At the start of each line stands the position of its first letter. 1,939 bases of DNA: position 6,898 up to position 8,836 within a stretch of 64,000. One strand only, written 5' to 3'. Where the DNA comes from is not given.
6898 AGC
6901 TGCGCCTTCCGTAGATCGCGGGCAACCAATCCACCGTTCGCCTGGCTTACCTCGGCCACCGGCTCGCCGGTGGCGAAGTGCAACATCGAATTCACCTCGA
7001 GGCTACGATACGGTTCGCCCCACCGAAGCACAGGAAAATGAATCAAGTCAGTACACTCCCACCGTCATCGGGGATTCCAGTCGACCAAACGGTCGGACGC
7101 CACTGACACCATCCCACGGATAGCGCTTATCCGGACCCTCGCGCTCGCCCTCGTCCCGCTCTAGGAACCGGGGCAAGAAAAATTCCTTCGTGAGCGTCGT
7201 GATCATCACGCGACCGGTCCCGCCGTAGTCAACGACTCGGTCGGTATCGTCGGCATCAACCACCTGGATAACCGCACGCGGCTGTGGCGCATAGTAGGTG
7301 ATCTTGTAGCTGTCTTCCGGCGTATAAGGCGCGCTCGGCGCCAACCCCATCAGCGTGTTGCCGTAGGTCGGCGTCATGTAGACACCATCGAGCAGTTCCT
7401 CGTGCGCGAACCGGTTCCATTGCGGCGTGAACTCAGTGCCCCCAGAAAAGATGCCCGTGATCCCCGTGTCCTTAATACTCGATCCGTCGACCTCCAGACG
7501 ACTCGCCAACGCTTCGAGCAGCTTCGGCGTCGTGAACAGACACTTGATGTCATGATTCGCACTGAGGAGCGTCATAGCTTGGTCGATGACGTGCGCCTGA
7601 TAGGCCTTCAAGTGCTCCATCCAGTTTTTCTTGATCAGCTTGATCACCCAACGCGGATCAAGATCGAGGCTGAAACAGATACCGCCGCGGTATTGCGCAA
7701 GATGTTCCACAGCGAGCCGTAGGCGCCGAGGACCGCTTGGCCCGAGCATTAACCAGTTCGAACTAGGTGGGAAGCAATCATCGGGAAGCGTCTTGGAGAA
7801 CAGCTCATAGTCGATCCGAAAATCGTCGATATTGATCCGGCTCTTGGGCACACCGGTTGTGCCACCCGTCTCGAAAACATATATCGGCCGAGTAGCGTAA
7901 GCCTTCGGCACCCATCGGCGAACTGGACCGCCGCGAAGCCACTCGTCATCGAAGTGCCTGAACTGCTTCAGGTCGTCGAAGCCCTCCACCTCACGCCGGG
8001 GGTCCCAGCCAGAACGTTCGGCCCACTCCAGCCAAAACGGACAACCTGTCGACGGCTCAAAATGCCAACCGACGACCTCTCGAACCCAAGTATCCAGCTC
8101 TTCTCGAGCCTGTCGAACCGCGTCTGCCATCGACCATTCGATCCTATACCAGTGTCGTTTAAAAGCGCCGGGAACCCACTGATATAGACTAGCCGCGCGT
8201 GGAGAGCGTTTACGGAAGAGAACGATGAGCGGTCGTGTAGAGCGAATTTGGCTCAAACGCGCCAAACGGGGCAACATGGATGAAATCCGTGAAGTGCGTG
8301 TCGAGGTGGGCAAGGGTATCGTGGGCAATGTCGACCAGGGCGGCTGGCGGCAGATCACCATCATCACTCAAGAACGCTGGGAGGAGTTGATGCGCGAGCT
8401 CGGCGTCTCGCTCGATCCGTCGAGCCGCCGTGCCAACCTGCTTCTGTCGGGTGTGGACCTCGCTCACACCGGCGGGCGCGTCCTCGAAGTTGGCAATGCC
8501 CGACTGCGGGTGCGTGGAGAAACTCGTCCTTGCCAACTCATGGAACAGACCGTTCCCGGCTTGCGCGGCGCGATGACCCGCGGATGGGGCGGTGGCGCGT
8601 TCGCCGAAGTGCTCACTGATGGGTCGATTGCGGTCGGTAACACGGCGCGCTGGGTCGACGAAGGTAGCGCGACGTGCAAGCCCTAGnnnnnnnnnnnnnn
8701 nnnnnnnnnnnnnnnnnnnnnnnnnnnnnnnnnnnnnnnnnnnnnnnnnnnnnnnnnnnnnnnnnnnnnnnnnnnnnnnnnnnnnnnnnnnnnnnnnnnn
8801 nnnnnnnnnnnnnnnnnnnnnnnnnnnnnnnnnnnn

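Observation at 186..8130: Five-gene operon of unknown product: adenylating enzyme, ALDH-superfamily protein, CxxC glycosyltransferase and a MacB-type ABC exporter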

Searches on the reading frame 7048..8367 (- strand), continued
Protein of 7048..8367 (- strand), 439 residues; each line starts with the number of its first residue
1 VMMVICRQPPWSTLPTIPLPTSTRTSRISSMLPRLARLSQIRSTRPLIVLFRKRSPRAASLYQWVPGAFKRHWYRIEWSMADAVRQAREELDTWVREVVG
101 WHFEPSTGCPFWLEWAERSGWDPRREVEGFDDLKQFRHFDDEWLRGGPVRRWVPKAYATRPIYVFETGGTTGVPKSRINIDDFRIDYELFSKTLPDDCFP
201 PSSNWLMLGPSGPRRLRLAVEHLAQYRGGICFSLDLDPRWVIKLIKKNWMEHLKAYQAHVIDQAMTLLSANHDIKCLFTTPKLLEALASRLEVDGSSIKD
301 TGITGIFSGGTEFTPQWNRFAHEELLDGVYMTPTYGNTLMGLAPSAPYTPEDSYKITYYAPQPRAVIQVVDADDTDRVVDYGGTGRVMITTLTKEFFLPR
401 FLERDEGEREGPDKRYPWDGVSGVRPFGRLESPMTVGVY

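Call 42: find_encoding_contigs(protein=P0148, flank=8000, max_places=2)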
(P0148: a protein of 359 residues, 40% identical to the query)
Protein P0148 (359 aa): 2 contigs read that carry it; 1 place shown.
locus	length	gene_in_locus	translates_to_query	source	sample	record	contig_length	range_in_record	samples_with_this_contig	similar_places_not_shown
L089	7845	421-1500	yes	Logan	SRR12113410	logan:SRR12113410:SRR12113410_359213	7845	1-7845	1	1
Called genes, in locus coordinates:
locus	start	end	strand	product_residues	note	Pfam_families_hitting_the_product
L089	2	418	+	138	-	?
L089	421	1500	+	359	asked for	PF00501:AMP-binding (weak)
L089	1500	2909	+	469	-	PF00171:Aldedh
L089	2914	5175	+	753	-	PF00501:AMP-binding, PF13193:AMP-binding_C, PF00561:Abhydrolase_1, PF12146:Hydrolase_4 (faint)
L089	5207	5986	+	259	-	PF01209:Ubie_methyltran, PF05175:MTS, PF13489:Methyltransf_23, PF02353:CMAS, PF05148:Methyltransf_8, PF06325:PrmA, PF13847:Methyltransf_31, PF08241:Methyltransf_11, +2 more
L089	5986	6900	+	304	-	PF13557:Phenol_MetA_deg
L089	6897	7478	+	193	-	PF04542:Sigma70_r2, PF07638:Sigma70_ECF (weak), PF08281:Sigma70_r4_2, PF04545:Sigma70_r4 (weak)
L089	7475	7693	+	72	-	PF13490:zf-HC2 (weak)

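Call 43: search_protein_families(library=ncbifam, proteins=[L002:19195-20463:+, L056:2783-3934:+, L075:15263-16579:+, L066:8116-9744:-, L076:8331-9920:+, L038:11170-11688:+, L003:18088-19050:+], max_evalue=0.00001)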
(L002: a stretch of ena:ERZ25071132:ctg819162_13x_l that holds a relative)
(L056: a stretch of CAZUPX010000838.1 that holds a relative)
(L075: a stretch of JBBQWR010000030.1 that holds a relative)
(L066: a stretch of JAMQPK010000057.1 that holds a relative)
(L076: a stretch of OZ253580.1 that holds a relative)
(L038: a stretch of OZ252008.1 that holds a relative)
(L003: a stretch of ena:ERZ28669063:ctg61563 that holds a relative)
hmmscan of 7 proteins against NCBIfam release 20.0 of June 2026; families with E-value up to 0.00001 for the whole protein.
L002:19195-20463:+ (422 aa): 5 families
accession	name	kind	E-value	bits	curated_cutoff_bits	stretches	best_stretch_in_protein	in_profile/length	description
TIGR03300.1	assembly_YfgL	equivalog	4.4e-14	52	285.2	0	64-208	57-174/377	outer membrane protein assembly factor BamB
NF008351.0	PRK11138.1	equivalog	1.7e-11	43.2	423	0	269-375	249-347/394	outer membrane protein assembly factor BamB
TIGR03075.1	PQQ_enz_alc_DH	subfamily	7.9e-08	31.3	480.05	0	158-278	55-167/530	PQQ-dependent dehydrogenase, methanol/ethanol family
NF053615.1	SerThrKinAfsKStmc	equivalog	5.9e-07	28.5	1300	1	66-342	568-805/809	protein serine/threonine kinase AfsK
NF041516.1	PA2928_fam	subfamily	1.2e-06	28.1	70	0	83-141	311-376/376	PA2928 family protein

L056:2783-3934:+ (383 aa): 15 families
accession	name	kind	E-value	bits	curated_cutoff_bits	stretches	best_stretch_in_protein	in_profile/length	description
NF041833.1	Fe_ADH_ErcA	equivalog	1.3e-87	294.4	550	1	12-383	11-382/382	alcohol dehydrogenase-like regulatory protein ErcA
TIGR02638.1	lactal_redase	equivalog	2.9e-70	237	523.15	1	13-379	11-379/379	lactaldehyde reductase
NF007363.0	PRK09860.1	equivalog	7e-70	236.1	581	1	14-382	14-382/383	L-threonine dehydrogenase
NF053866.1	CholDhdGbsBBac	equivalog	1.5e-68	231.2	550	1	9-383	15-391/392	choline dehydrogenase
NF007911.0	PRK10624.1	equivalog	4.3e-65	220.1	537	1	14-382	13-381/382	lactaldehyde reductase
NF010378.0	PRK13805.1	equivalog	8.2e-63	212.5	951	1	29-295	479-760/872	bifunctional acetaldehyde-CoA/alcohol dehydrogenase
NF058672.1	4HyButDHCUPNE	equivalog_domain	1.4e-61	208.7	500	1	10-382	8-377/378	4-hydroxybutyrate dehydrogenase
NF050025.1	SulfAcetaldRedSarD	equivalog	3.4e-61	207.2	700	1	4-383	3-385/385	sulfoacetaldehyde reductase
TIGR03405.1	Phn_Fe-ADH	equivalog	7e-48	163.2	423.7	1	11-357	6-343/355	iron-containing alcohol dehydrogenase PsrA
NF011998.0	PRK15454.1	equivalog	1.4e-46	159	556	1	13-382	31-394/395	ethanolamine utilization ethanol dehydrogenase EutG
TIGR04266.1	NDMA_methanol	equivalog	4.5e-36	124.6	625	1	5-296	12-307/420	NDMA-dependent methanol dehydrogenase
NF011717.0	PRK15138.1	equivalog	5.7e-26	91.5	645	1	4-290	4-294/387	alcohol dehydrogenase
NF041822.1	daptide_DH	equivalog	4.2e-14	52.2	300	1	33-208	2-180/363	daptide-type RiPP biosynthesis dehydogenase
NF006941.0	PRK09423.1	subfamily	9.1e-10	37.9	336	1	10-110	9-106/367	glycerol dehydrogenase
NF053832.1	GlycoaldRedHalo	equivalog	9.4e-07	28.3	550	0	11-108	10-104/363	glycolaldehyde reductase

L075:15263-16579:+ (438 aa): 18 families
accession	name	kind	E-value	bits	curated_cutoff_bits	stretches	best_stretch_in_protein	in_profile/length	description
TIGR04107.1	rSAM_HutW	equivalog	1.3e-52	179.1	400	1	44-416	39-403/419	heme anaerobic degradation radical SAM methyltransferase ChuW/HutW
NF006067.1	PRK08208.1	equivalog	9.4e-51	173.1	380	1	44-325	35-307/427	STM4012 family radical SAM protein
TIGR00538.1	hemN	equivalog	1.6e-50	172.3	324.95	1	36-386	41-398/454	oxygen-independent coproporphyrinogen III oxidase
TIGR00539.1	hemN_rel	equivalog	9e-47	159.9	205.4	1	47-326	3-271/361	radical SAM family heme chaperone HemW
TIGR03994.1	rSAM_HemZ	equivalog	3.6e-43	148.2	321.4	1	45-237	85-277/401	coproporphyrinogen dehydrogenase HemZ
NF006064.0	PRK08207.2-2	equivalog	1.1e-34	120.3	504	1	44-244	144-346/465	coproporphyrinogen III oxidase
NF006385.0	PRK08629.1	equivalog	4.8e-33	114.6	355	1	42-384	50-374/439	coproporphyrinogen III oxidase family protein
NF006060.0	PRK08207.1-3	equivalog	7.2e-33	114.1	653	1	45-247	150-355/477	coproporphyrinogen III oxidase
NF005133.0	PRK06582.1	equivalog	4.1e-29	101.8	597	1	45-298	12-261/390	coproporphyrinogen III oxidase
NF006061.0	PRK08207.1-4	equivalog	1.1e-28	100.3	702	1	45-237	174-369/501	coproporphyrinogen III oxidase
NF006066.0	PRK08207.2-5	equivalog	7.6e-28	97.4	1117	1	34-236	182-384/518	coproporphyrinogen III oxidase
NF004567.0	PRK05904.1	equivalog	2.7e-26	92.6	355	1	47-326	9-274/353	coproporphyrinogen III oxidase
NF006062.0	PRK08207.1-5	equivalog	1.2e-24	87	1007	1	46-254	150-360/476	coproporphyrinogen III oxidase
NF006063.0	PRK08207.2-1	equivalog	8.7e-22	77.4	1074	1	44-236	192-386/518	coproporphyrinogen III oxidase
NF006059.0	PRK08207.1-1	equivalog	1.6e-20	73.3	1012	1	46-237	173-367/496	coproporphyrinogen III oxidase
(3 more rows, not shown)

L066:8116-9744:- (542 aa): 10 families
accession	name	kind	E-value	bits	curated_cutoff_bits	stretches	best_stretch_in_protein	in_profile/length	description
TIGR00813.1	sss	superfamily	3.2e-39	135.2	184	1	34-456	1-408/411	sodium/solute symporter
TIGR02119.1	panF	equivalog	5.1e-31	108.2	328.05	2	6-302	6-301/471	sodium/pantothenate symporter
TIGR02121.1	Na_Pro_sym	equivalog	5.4e-31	107.8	515.5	2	7-291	7-287/488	sodium/proline symporter PutP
NF011948.0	PRK15419.1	equivalog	2.2e-19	69.7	955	2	333-463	311-441/502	sodium/proline symporter PutP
NF046076.1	monocarbox_MctP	equivalog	2.5e-18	66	625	1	6-467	3-436/481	monocarboxylate uptake permease MctP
NF006903.2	PRK09395.1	subfamily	5.8e-15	54.7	750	1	5-458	38-470/552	cation/acetate symporter ActP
NF007790.0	PRK10484.1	equivalog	6.5e-15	54.9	401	1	6-217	5-223/527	solute:sodium symporter family transporter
NF058657.1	MncbAcdTpMctC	equivalog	2.4e-12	46.1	670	1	6-457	10-443/527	monocarboxylic acid transporter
NF009135.0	PRK12488.1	subfamily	7e-08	31.5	850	1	11-465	39-472/549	cation/acetate symporter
TIGR03648.1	Na_symport_lg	subfamily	1.4e-06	27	320.75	0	342-461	356-475/547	VC_2705 family sodium/solute symporter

L076:8331-9920:+ (529 aa): 51 families (the best 25 are shown)
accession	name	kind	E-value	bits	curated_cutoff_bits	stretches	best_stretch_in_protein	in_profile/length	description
NF004516.0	PRK05858.1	equivalog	1.6e-110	370.3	587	1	7-522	14-536/548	acetolactate synthase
NF058623.1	HdaclCoAlyACT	equivalog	1.6e-87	294.5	600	1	6-521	13-540/575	2-hydroxyacyl-CoA lyase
NF006052.0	PRK08199.1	subfamily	1.2e-75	254.9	539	2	5-229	10-234/559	thiamine pyrophosphate protein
NF006122.0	PRK08266.1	subfamily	2.8e-70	237.3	571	1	4-523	5-526/543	hypothetical protein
NF006378.0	PRK08617.1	equivalog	4.7e-68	229.9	510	1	5-522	10-539/556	acetolactate synthase AlsS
NF006187.0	PRK08322.1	equivalog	3.2e-64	217.3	509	1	5-522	4-529/548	acetolactate synthase large subunit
NF006721.0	PRK09259.1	equivalog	7.5e-64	216.4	557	1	9-522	21-551/574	oxalyl-CoA decarboxylase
TIGR00118.1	acolac_lg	equivalog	5.5e-62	210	538.35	2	5-224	3-225/557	biosynthetic-type acetolactate synthase large subunit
TIGR02418.1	acolac_catab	equivalog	2.3e-61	207.9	551.1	1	8-522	4-530/539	acetolactate synthase AlsS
TIGR03254.1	oxalate_oxc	equivalog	1e-60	206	739.4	1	9-522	9-538/554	oxalyl-CoA decarboxylase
NF004919.0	PRK06276.1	equivalog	9.8e-57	192.5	866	2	6-227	4-231/582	acetolactate synthase large subunit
NF005713.0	PRK07525.1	subfamily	2.1e-56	191.6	620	1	4-516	7-553/592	sulfoacetaldehyde acetyltransferase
NF005712.0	PRK07524.1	subfamily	2.8e-56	191.1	500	1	4-522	4-530/536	5-guanidino-2-oxopentanoate decarboxylase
NF004710.0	PRK06048.1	equivalog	1e-54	186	976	1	5-522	10-538/561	acetolactate synthase large subunit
TIGR03457.1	sulphoacet_xsc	equivalog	1.4e-53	182.2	676.4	2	5-229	4-226/579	sulfoacetaldehyde acetyltransferase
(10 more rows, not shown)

L038:11170-11688:+ (172 aa): 0 families

L003:18088-19050:+ (320 aa): 4 families
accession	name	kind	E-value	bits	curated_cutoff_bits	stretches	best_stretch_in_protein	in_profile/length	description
NF002010.0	PRK00811.1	equivalog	1.5e-16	60.5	260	1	5-123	101-219/287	polyamine aminopropyltransferase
TIGR00417.1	speE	equivalog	1.5e-13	50.7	249.55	1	4-120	93-209/271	spermidine synthase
NF002956.0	PRK03612.1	equivalog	1.9e-12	46.4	472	1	4-93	320-413/522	polyamine aminopropyltransferase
NF037959.1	MFS_SpdSyn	subfamily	2.3e-08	33.2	40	1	10-127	303-415/480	fused MFS/spermidine synthase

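Call 46: find_encoding_contigs(protein=P0117, flank=10000, max_places=2)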
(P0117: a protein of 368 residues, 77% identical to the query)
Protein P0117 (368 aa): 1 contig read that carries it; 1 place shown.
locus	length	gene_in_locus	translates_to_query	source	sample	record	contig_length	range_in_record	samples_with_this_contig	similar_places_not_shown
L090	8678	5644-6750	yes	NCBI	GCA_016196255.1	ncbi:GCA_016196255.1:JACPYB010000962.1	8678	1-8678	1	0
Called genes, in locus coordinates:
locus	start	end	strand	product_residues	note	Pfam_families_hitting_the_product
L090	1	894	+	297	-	PF13360:PQQ_2, PF01011:PQQ (faint), PF13360:PQQ_2, PF13570:Beta-prop_ACSF4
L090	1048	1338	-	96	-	-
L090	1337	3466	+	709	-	PF01011:PQQ (faint), PF13360:PQQ_2, PF13570:Beta-prop_ACSF4, PF13360:PQQ_2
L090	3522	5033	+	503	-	PF13360:PQQ_2, PF13570:Beta-prop_ACSF4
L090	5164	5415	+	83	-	-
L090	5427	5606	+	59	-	PF05016:ParE_toxin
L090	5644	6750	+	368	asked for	PF00501:AMP-binding (faint)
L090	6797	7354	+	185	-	PF05685:Uma2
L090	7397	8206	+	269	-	PF19502:DUF6036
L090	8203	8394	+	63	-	PF07927:HicA_toxin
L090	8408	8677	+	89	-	PF15919:HicB_lk_antitox, PF21748:UPF0150 (weak)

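Call 47: find_encoding_contigs(protein=P0121, flank=10000, max_places=2)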
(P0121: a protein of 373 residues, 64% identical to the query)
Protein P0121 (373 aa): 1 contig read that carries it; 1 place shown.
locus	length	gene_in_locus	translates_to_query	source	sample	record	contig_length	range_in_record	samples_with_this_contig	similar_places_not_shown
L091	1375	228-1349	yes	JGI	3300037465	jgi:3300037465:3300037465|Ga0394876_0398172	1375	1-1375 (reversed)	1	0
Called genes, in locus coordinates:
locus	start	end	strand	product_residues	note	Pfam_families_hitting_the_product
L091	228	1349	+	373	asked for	PF00501:AMP-binding (faint)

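Call 80: search_protein_families(library=padloc, proteins=[window:7048-8130:-], max_evalue=0.001)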
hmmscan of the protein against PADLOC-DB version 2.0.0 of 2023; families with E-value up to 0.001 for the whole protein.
window:7048-8130:- (360 aa): 0 families

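Call 81: search_protein_families(library=pfam, proteins=[L038:11170-11688:+, L006:18011-20644:+, L075:15263-16579:+], max_evalue=0.001)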
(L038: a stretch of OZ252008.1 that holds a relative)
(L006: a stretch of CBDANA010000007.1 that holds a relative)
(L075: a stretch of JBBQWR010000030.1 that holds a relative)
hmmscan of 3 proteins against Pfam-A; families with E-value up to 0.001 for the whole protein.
L038:11170-11688:+ (172 aa): 1 family
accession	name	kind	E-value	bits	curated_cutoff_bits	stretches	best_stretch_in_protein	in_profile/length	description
PF14347.11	DUF4399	-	2.5e-13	50.6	28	1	97-168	17-90/91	Domain of unknown function (DUF4399)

L006:18011-20644:+ (877 aa): 3 families
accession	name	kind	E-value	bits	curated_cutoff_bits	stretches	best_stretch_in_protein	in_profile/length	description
PF01564.23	Spermine_synth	-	1.1e-20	74.4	22.9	1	530-679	7-156/186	Spermine/spermidine synthase domain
PF07719.23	TPR_2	-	0.00013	22.3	27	0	828-854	4-30/34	Tetratricopeptide repeat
PF05175.20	MTS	-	0.00013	22.1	23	1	519-651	12-140/170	Methyltransferase small domain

L075:15263-16579:+ (438 aa): 1 family
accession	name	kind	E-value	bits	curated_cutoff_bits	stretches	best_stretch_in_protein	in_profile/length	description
PF04055.27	Radical_SAM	-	2.3e-21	77.1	29.5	1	49-220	2-163/166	Radical SAM superfamily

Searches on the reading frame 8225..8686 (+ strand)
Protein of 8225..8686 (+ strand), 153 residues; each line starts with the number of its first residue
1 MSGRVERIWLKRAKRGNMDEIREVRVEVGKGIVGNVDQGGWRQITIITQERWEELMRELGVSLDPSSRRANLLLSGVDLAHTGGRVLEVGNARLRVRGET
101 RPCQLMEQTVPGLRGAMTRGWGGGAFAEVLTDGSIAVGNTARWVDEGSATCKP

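Call 43: search_protein_families(library=ncbifam, proteins=[window:8225-8686:+], max_evalue=0.00001)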
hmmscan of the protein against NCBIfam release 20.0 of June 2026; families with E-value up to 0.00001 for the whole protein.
window:8225-8686:+ (153 aa): 0 families

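Call 81: search_protein_families(library=pfam, proteins=[window:8225-8686:+], max_evalue=0.001)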
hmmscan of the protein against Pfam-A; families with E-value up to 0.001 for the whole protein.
window:8225-8686:+ (153 aa): 1 family
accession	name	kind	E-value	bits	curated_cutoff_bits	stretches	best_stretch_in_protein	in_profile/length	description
PF03473.23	MOSC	-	6.3e-11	42.8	22.7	1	42-140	10-118/120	MOSC domain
